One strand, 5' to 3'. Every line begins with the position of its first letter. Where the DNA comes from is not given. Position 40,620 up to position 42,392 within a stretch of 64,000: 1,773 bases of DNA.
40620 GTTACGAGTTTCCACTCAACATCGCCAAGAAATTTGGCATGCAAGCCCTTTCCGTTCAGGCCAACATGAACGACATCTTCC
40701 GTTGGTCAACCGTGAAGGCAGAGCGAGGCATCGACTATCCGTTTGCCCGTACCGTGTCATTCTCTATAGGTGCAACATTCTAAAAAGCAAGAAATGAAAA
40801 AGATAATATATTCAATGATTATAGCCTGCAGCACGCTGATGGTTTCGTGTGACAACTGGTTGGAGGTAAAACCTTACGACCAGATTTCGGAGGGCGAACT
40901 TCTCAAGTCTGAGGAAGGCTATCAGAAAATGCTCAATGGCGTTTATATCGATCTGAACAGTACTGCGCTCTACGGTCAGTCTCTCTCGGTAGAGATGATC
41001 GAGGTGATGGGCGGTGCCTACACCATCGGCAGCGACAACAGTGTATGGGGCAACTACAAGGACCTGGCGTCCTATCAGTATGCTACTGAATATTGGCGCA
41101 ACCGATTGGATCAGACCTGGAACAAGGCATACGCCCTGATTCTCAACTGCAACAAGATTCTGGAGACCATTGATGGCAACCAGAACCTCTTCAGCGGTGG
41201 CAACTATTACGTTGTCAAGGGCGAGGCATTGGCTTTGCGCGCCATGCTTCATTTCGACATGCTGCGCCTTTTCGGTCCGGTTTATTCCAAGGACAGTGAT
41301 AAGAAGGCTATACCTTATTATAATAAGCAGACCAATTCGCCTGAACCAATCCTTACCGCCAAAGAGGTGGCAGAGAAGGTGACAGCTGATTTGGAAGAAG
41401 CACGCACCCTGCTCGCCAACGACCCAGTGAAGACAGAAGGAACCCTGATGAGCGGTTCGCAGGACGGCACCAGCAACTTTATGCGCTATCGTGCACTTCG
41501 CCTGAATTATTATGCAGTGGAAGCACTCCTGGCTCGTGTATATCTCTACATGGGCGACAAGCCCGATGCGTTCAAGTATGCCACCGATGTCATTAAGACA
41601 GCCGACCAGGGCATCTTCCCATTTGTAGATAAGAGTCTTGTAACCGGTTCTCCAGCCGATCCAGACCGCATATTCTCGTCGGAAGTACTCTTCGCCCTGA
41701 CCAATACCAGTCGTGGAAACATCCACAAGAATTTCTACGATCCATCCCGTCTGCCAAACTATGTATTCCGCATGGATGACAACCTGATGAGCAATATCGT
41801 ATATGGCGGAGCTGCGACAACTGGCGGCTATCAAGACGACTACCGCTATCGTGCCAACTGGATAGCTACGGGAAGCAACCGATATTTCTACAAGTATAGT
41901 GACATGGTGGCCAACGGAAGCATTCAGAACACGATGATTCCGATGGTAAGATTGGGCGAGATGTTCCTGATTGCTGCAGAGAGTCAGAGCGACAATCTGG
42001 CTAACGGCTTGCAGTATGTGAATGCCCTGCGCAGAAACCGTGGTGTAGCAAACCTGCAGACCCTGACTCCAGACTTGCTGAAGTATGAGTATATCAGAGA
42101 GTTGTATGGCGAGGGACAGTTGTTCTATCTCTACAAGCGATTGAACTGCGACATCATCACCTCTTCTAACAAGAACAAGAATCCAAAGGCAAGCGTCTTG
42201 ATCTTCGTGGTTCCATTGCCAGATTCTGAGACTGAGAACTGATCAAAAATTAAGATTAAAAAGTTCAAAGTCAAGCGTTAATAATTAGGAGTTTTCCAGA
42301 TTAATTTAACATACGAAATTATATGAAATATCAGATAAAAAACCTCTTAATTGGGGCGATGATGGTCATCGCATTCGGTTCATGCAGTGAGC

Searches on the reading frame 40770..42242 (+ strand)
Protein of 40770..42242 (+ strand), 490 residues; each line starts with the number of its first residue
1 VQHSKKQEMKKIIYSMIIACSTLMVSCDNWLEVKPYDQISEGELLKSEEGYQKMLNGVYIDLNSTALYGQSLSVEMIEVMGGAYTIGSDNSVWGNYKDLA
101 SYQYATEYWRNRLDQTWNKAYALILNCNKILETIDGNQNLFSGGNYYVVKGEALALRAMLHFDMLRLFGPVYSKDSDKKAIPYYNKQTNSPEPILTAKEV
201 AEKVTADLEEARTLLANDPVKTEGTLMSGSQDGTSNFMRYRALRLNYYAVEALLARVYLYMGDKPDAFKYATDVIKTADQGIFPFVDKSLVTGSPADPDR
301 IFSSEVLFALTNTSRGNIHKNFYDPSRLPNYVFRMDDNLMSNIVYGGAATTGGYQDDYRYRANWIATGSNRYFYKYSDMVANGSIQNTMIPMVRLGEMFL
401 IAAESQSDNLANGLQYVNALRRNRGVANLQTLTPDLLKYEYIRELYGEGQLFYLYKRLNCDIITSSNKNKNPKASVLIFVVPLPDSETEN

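Call 5: search_protein_families(library=pfam, proteins=[window:40770-42242:+])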
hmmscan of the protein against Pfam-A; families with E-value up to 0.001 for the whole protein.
window:40770-42242:+ (490 aa): 2 families
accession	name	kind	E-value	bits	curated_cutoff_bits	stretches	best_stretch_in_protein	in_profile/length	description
PF14322.12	SusD-like_3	-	4.8e-20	73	27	1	30-221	2-171/191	Starch-binding associating with outer membrane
PF07980.17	SusD_RagB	-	3.5e-07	30.6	23.1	1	343-459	105-236/297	SusD family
